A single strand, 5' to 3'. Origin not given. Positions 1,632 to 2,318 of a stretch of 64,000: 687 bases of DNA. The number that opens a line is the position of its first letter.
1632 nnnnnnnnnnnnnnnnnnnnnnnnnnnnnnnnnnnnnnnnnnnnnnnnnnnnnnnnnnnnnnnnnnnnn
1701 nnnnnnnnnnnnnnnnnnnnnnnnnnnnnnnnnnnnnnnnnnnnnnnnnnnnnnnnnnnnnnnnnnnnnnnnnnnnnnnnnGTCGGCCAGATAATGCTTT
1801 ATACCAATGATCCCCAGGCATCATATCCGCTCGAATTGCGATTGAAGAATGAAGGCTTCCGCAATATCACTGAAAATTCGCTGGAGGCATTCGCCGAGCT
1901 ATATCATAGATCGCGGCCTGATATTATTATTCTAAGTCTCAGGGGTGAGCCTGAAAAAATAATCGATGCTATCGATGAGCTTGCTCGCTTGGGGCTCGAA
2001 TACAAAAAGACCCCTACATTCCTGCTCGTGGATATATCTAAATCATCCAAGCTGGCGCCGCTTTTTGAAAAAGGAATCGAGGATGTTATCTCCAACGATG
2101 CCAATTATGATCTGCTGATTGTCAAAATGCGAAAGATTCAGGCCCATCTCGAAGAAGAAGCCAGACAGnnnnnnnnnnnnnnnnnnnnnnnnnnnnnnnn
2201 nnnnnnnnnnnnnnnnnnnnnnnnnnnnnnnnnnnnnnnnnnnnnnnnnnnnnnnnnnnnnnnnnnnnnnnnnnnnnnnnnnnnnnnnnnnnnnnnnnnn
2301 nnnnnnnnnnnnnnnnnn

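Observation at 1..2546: pilT translationally coupled to a 716-aa MshEN - pseudo-receiver - HD - pseudo-receiver - DUF4388 protein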

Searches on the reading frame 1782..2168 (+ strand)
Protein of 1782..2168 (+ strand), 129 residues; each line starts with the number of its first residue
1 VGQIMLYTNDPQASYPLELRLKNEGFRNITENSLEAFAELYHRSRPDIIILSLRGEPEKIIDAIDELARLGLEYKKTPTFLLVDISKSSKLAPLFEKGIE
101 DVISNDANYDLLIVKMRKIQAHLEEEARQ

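Call 72: search_solved_structures(query=window:1782-2168:+, max_evalue=10, show_alignments=2)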
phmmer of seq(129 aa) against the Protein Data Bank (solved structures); distinct sequences matched with E-value up to 10: 5.
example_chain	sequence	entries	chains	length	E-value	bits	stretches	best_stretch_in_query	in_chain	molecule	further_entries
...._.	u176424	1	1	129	0.002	21.8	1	3-120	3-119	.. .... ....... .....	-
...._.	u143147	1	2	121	0.6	13.8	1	4-112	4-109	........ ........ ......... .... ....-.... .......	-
1nxo_A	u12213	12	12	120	0.71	13.5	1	4-104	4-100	DNA-binding response regulator | Response regulator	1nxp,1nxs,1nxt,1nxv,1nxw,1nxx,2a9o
4qpj_C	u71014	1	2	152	0.75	13.4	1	4-117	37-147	Cell cycle response regulator CtrA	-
6eb7_A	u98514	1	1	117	0.79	13.4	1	6-103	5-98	DNA-binding response regulator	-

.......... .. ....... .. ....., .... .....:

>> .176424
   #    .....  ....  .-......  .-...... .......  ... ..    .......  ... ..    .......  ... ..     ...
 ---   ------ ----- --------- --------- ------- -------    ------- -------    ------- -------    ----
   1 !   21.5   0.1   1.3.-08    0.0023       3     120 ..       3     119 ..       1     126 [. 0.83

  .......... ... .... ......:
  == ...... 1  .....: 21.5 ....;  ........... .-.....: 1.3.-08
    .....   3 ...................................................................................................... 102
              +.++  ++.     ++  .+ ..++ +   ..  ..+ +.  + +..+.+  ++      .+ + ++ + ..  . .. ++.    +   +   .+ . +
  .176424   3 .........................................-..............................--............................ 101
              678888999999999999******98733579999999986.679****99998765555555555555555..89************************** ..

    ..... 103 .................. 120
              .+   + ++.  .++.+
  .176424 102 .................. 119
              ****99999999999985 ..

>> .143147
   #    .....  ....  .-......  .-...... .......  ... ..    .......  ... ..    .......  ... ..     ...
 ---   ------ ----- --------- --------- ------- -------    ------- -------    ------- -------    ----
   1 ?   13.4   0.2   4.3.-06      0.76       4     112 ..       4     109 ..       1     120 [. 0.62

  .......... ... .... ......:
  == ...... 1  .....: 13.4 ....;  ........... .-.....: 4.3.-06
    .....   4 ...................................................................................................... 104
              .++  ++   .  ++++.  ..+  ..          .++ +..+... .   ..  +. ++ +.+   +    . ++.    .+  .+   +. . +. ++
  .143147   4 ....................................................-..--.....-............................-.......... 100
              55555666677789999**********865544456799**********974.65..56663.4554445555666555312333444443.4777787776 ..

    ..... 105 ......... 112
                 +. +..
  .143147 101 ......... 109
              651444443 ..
